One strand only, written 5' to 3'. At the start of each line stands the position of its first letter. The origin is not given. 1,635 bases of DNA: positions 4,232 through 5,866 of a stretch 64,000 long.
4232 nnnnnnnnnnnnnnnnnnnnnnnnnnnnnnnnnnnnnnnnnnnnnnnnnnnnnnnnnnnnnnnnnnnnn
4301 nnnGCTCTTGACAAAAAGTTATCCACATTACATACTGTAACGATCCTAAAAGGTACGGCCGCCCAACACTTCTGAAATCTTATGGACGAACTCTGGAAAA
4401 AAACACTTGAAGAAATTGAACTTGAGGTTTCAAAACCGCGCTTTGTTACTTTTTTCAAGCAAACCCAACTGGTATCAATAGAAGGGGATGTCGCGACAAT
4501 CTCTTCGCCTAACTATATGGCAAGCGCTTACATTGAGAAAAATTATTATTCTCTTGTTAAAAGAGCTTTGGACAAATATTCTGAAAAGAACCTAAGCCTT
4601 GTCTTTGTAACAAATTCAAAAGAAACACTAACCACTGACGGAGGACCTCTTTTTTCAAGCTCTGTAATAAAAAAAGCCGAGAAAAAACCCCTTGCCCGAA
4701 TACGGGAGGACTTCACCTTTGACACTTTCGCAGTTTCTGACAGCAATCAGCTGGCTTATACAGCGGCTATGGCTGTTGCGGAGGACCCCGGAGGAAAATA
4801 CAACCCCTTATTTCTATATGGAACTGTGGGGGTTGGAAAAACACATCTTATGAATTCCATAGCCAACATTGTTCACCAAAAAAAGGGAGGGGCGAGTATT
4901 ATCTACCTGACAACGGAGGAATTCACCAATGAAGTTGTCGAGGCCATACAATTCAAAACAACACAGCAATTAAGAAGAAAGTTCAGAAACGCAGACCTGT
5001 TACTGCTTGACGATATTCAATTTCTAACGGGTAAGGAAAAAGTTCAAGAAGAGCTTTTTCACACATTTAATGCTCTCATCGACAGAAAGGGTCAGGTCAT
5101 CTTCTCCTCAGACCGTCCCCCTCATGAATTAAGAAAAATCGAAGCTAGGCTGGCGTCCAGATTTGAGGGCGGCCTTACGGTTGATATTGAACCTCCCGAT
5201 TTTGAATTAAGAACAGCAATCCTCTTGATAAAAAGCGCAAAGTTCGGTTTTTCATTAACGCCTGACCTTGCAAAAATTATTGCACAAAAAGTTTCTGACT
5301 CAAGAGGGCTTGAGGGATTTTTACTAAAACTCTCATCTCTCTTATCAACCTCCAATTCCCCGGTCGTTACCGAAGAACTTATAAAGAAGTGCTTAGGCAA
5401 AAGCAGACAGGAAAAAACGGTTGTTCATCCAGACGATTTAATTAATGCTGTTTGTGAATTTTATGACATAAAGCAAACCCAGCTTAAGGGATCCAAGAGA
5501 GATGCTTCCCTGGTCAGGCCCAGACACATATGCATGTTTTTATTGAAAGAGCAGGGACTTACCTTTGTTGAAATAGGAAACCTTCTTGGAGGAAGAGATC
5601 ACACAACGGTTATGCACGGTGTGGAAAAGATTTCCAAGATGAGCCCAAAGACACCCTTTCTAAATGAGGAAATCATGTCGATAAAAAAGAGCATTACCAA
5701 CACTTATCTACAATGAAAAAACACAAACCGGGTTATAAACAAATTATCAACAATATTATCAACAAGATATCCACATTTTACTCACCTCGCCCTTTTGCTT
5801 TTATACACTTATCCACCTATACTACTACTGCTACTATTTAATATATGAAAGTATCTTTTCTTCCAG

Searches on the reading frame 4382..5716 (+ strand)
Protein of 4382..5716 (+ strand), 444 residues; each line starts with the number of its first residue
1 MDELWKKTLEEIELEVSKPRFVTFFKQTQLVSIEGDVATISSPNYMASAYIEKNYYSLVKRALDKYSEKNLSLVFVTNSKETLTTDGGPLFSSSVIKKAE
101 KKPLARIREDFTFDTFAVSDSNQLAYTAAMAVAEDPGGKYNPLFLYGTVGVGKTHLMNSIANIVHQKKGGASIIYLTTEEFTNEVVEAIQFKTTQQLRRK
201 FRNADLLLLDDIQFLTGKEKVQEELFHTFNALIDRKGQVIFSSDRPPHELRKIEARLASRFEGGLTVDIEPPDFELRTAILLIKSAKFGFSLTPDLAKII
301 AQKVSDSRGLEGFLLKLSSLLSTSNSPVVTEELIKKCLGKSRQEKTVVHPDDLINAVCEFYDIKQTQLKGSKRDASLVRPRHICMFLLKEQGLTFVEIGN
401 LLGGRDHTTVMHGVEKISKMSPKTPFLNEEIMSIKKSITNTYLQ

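Call 8: search_protein_families(library=pfam, proteins=[window:4382-5716:+], max_evalue=0.01)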
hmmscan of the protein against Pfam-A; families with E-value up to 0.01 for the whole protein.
window:4382-5716:+ (444 aa): 13 families
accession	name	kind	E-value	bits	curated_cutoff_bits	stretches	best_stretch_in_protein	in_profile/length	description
PF00308.24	Bac_DnaA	-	1e-63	214.8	23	1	109-268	3-162/162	Bacterial DnaA ATPAse domain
PF08299.17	Bac_DnaA_C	-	1.5e-22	79.8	31.5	1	350-417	1-69/69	Bacterial dnaA protein helix-turn-helix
PF11638.13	DnaA_N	-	1.3e-09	38.1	24.6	1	3-63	2-63/65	DnaA N-terminal domain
PF01695.23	IstB_IS21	-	1.5e-08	34.9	24.1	1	100-244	56-193/238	IstB-like ATP binding protein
PF00004.35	AAA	-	4.5e-08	34.1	21.2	1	144-261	2-123/131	ATPase family associated with various cellular activities (AAA)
PF13173.12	AAA_14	-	2e-06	28.3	27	1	141-262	3-116/129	AAA domain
PF13401.12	AAA_22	-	9.1e-06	26.4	27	1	142-234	7-113/130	AAA domain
PF01637.24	ATPase_2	-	1.4e-05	25.5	33.2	1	138-240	18-113/225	ATPase domain predominantly from Archaea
PF07728.20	AAA_5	-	6.3e-05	23.4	22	1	142-227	1-88/139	AAA domain (dynein-related subfamily)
PF13191.12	AAA_16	-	0.00036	21.5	32.6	1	137-233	23-124/167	AAA ATPase domain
PF24883.2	NPHP3_N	-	0.0025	18.4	24.8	1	142-230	24-114/164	Nephrocystin 3, N-terminal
PF12775.13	AAA_7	-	0.0069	16.4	25.8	0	109-200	5-93/181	P-loop containing dynein motor region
PF03969.22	AFG1_ATPase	-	0.0071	15.8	27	0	142-251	63-172/361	AFG1-like ATPase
